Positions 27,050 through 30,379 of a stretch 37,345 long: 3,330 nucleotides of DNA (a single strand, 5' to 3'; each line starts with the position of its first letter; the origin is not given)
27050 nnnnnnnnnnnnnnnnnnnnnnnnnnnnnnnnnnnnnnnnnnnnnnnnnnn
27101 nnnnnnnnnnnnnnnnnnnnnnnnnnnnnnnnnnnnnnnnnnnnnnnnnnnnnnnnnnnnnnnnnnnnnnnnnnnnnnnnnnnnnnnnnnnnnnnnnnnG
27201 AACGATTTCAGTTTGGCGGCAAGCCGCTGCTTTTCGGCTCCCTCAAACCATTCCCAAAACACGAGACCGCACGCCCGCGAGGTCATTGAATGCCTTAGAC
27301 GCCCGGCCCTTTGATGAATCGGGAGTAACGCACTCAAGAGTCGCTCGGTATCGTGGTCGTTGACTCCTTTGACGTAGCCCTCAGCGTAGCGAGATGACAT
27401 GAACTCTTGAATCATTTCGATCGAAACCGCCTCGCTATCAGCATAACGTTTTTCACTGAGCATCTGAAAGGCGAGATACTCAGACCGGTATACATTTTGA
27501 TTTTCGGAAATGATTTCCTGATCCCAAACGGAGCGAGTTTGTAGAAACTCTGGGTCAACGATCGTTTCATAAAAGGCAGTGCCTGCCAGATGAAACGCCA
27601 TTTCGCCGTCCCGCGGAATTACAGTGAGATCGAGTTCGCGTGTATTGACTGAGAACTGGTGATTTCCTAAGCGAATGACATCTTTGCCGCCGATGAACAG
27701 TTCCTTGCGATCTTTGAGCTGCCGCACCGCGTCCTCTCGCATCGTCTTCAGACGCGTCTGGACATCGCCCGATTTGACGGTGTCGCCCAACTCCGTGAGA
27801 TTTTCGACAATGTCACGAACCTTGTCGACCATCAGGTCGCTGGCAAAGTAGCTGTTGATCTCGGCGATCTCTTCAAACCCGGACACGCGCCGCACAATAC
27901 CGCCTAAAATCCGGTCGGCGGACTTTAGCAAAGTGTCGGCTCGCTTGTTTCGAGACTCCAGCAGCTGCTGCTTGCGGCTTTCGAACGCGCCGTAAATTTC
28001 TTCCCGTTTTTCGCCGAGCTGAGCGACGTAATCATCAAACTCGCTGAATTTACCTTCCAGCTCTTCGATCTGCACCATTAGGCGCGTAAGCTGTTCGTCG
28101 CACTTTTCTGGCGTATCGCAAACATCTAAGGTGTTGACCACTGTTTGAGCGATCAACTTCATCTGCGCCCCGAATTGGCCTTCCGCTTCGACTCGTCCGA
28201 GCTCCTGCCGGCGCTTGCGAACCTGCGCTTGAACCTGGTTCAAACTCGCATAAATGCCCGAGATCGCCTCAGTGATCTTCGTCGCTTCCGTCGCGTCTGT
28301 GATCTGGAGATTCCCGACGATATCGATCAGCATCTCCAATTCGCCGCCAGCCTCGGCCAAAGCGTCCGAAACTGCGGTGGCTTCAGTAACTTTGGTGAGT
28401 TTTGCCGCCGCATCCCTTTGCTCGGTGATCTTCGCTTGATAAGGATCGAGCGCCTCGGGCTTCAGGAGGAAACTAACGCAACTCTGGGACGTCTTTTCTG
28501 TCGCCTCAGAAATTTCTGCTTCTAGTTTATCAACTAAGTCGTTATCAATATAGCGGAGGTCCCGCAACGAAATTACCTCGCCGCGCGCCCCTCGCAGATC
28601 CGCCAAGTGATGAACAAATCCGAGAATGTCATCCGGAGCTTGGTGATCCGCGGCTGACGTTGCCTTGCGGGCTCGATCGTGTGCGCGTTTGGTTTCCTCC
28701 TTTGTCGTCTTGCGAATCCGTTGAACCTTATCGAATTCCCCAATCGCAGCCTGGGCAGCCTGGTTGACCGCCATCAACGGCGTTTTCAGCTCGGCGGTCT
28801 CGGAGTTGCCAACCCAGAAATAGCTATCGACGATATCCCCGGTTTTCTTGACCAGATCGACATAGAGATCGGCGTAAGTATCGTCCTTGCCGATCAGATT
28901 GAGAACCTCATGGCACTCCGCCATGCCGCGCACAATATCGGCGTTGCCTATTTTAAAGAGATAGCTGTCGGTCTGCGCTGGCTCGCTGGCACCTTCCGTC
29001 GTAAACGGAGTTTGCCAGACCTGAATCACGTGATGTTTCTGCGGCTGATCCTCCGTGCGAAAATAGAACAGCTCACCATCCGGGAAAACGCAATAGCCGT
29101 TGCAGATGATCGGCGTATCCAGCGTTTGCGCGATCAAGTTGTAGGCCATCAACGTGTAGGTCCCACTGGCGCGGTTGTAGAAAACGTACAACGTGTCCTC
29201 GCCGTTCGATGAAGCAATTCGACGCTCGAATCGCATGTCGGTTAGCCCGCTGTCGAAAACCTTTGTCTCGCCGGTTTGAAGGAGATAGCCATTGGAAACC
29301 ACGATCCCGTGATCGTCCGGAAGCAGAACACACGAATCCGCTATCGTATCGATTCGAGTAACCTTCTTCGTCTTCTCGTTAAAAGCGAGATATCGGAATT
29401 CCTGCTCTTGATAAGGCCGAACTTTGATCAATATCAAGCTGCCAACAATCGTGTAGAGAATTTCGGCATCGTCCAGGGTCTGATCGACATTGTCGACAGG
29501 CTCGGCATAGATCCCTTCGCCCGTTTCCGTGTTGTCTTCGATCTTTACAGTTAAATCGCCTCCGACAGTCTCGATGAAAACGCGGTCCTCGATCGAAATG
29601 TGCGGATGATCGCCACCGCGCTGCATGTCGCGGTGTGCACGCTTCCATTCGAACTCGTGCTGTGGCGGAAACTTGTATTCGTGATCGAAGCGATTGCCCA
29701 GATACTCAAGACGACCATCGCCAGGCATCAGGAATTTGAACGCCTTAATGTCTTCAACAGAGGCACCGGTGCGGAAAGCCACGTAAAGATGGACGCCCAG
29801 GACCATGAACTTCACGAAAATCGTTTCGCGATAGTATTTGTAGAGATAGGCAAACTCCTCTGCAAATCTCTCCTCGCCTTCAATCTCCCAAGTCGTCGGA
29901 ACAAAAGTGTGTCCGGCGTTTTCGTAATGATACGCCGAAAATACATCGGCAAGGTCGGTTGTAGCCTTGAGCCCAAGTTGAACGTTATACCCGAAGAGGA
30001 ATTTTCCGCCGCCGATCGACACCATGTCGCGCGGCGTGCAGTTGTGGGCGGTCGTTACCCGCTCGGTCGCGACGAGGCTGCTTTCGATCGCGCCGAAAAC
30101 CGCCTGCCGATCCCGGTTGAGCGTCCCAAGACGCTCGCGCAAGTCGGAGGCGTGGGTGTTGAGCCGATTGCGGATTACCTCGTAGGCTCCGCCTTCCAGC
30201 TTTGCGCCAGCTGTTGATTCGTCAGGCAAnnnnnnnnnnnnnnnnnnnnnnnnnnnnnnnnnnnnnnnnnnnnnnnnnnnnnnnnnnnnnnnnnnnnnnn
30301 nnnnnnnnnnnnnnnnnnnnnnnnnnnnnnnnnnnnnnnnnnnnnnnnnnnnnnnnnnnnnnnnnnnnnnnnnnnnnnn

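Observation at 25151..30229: Giant protein with a lone MoxR/dynein-type AAA+ module embedded after about 1200 aa of unassigned N-terminal and coiled-coil sequence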

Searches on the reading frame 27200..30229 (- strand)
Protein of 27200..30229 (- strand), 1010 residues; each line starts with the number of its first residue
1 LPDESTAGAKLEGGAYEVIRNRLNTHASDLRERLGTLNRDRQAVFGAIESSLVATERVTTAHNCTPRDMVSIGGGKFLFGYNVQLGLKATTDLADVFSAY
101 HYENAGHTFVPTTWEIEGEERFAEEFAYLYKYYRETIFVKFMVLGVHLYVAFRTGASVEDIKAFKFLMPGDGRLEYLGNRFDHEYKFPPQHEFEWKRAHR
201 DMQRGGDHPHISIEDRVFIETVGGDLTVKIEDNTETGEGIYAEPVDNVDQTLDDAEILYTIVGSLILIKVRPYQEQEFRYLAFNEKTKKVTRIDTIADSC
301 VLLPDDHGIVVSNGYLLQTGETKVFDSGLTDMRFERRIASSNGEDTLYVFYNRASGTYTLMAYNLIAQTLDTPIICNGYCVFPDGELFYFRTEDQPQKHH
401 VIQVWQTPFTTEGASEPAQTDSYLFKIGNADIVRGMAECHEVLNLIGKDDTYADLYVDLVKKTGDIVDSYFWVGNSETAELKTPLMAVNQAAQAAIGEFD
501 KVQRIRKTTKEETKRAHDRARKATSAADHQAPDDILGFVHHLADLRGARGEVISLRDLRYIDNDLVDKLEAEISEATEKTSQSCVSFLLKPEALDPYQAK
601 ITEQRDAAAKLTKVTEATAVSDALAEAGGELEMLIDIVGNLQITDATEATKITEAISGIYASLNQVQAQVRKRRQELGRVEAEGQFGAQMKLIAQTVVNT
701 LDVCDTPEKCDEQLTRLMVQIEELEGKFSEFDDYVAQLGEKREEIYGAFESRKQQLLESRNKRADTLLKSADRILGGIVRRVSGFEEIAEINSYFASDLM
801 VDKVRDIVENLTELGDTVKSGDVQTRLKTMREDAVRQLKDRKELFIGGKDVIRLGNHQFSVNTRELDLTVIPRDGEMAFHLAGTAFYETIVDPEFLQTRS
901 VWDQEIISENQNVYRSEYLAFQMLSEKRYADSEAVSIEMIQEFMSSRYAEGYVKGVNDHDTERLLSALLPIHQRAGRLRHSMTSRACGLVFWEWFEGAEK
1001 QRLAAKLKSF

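Call 46: predict_structure(alignment_id=A3)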
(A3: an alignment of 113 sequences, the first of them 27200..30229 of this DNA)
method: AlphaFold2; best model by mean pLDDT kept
length: 1010 residues; sequences in the alignment: 113
mean_pLDDT: 83.6   pTM: 0.56
mean pLDDT of the five models: 83.6, 82.2, 80.7, 79.3, 77.2
residues with pLDDT >= 90: 338; 70-90: 559; 50-70: 77; < 50: 36
segments of 3 or more residues with pLDDT < 50: 1-12, 851-854, 856-865, 904-906
pLDDT, mean of each block of 10 residues (from residue 1): 37 68 93 95 82 92 90 92 74 90 93 91 93 90 95 92 94 94 93 93 86 92 88 77 88 88 94 92 91 93 92 90 87 92 89 93 90 93 91 87 92 64 87 91 85 82 95 94 96 88 85 91 87 85 90 88 91 90 85 85 82 76 82 81 81 84 81 69 73 82 84 87 82 82 87 85 85 87 83 84 89 84 88 79 55 43 55 80 76 74 55 78 78 79 80 82 85 61 66 75 59
secondary structure, 60 per line:
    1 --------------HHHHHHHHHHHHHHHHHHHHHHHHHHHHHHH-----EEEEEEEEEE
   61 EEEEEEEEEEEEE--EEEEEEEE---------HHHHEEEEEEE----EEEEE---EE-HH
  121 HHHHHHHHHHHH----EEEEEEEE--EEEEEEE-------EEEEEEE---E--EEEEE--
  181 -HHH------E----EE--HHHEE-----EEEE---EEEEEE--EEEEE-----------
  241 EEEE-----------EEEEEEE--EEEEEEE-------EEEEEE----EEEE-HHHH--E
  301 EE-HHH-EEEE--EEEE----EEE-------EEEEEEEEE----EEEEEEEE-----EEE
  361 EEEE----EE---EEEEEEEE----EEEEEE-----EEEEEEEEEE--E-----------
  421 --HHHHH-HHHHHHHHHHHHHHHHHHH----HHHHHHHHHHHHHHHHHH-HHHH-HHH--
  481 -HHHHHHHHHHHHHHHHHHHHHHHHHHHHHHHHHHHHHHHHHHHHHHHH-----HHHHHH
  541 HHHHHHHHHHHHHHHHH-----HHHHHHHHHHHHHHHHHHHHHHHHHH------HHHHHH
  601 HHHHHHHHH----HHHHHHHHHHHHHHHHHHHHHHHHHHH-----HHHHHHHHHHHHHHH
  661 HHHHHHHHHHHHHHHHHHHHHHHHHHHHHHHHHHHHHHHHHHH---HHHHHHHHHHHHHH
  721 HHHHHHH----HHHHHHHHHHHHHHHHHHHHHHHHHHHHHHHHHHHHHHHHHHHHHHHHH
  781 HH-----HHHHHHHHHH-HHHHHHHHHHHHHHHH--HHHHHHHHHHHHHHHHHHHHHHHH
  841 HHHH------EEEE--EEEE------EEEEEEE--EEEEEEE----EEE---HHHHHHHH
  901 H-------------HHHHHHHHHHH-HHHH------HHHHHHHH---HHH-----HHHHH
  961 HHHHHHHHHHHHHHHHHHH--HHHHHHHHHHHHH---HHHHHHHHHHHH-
elements in order (helices of 4 or more, strands of 3 or more residues): H15-45 E51-73 E76-83 H93-96 E97-103 E108-112 H119-132 E137-144 E147-153 E161-167 E174-178 E210-213 E217-222 E225-229 E241-244 E256-262 E265-271 E279-284 E289-292 H294-297 E300-302 E308-311 E314-317 E322-324 E332-340 E345-352 E358-364 E374-381 E386-391 E397-406 H423-427 H429-447 H452-469 H471-474 H482-529 H535-557 H563-588 H595-609 H614-640 H646-703 H707-727 H732-782 H788-797 H799-814 H817-844 E851-854 E857-860 E867-873 E876-882 E887-889 H893-901 H915-925 H927-930 H937-944 H956-979 H982-994 H998-1009
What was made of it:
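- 30095..30187 (-): N-terminal helix, aa 15-45, preceding the propeller. AlphaFold2 model of aa 1-1010, mean pLDDT 83.6 (call 46)
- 29012..30079 (-): Beta-propeller, aa 51-406. It has about 28 strands in about seven blades and forms the core of Pfam DUF3686, which spans aa 29-471 (nt 28817-30145). Model secondary structure (call 46).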

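Call 49: fold_search(model_id=the predicted structure, library=pdb)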
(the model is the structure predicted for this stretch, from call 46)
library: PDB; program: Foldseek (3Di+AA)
matches with E <= 10: 564; with E <= 0.001: 36
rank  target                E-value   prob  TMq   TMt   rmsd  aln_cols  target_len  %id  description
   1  9a2d_C                2.5e-06  0.84  0.07  0.07  61.0      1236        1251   10  Modeling of the ciliary Intraflagellar transport-A complex (released 2024-05-10)
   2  8j07_i8               3.4e-06  0.91  0.09  0.07  59.8      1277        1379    9  96nm repeat of human respiratory doublet microtubule and associated axonemal complexes (released 2023-07-26)
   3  8pu0_A                4.2e-06  1.00  0.15  0.13  16.0       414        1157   10  Cryo-EM structure of human Elp123 in complex with tRNA, desulpho-CoA, 5'-deoxyadenosine and methionine (released 2024-04-17)
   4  8fgw_A                4.2e-06  1.00  0.12  0.12  37.2       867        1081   11  Human IFT-A complex structures provide molecular insights into ciliary transport (released 2023-02-22)
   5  8j07_i9               4.9e-06  0.99  0.12  0.10  78.3      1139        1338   12  96nm repeat of human respiratory doublet microtubule and associated axonemal complexes (released 2023-07-26)
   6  7sse_A                7.0e-06  1.00  0.15  0.42  14.8       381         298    8  Crystal structure of the WDR domain of human DCAF1 in complex with CYCA-117-70 (released 2021-12-15)
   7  9y6s_7K               3.8e-05  0.57  0.07  0.06  58.1      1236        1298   10  96-nm repeat of the Leishmania tarentolae doublet microtubule (released 2025-12-17)
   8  9n73_LI               4.3e-05  0.98  0.12  0.18  32.0       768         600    9  SSU processome maturation and disassembly, State G (released 2025-10-29)
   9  8glv_DA               4.7e-05  0.99  0.12  0.04  40.8       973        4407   11  96-nm repeat unit of doublet microtubules from Chlamydomonas reinhardtii flagella (released 2023-05-31)
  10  9e2g_2C               5.1e-05  0.98  0.08  0.11  27.3       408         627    9  Cryo-EM structure of 48 nm repeat of microtubule doublet from T. brucei flagellum (released 2025-03-12)
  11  9fqr_H8               5.5e-05  0.44  0.06  0.05  63.3      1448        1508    8  96-nm repeat of axonemal doublet microtubules from bovine sperm (released 2025-03-26)
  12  1xi4_A                7.8e-05  0.92  0.11  0.08  41.3       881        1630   12  Clathrin D6 Coat (released 2004-11-02)
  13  5l8s_A                9.7e-05  1.00  0.15  0.22  18.6       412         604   12  The crystal structure of a cold-adapted acylaminoacyl peptidase reveals a novel quaternary architecture based on the a (released 2016-11-16)
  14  3srg                  9.7e-05  1.00  0.13  0.31  17.8       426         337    8  Serum paraoxonase-1 by directed evolution at pH 6.5 in complex with 2-hydroxyquinoline (released 2012-03-21)
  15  9d5n_CH               1.3e-04  1.00  0.14  0.21  16.7       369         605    8  48-nm doublet microtubule from Trichomonas vaginalis strain G3 (released 2025-05-14)
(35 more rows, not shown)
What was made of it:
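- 29012..30079 (-): Foldseek matches to WD40/DCAF1, paraoxonase, oligopeptidase and clathrin/IFT-A propellers (call 49).
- The N-terminal model matches known propellers (call 49).
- Tried and rejected: TM-scores are 0.07-0.15 and the matches are explained by the propeller alone (call 49).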

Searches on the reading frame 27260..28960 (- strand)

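Call 89: search_protein_families(library=pfam, proteins=[window:27260-28960:-], max_evalue=10)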
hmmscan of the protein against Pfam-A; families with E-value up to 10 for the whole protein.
window:27260-28960:- (567 aa): 7 families
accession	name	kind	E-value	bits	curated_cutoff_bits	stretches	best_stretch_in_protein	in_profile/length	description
PF25472.1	DUF7902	-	9.2e-25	87.1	26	1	169-253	1-85/85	Domain of unknown function (DUF7902)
PF12458.13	DUF3686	-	1.2e-10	41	25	1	1-48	401-448/448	ATPase involved in DNA repair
PF12325.13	TMF_TATA_bd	-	0.0076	16.8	29.1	1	239-322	13-94/115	TATA element modulatory factor 1 TATA binding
PF10303.14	DUF2408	-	0.093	13.7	25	1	176-246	46-116/130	Protein of unknown function (DUF2408)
PF05443.17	ROS_MUCR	-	0.17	12.4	25.4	0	35-88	1-48/123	ROS/MUCR transcriptional regulator protein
PF20332.3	DUF6627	-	0.18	12.3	27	1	382-427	50-94/125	Family of unknown function (DUF6627)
PF07889.17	DUF1664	-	0.73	10.3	34.6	1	229-308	39-120/124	Protein of unknown function (DUF1664)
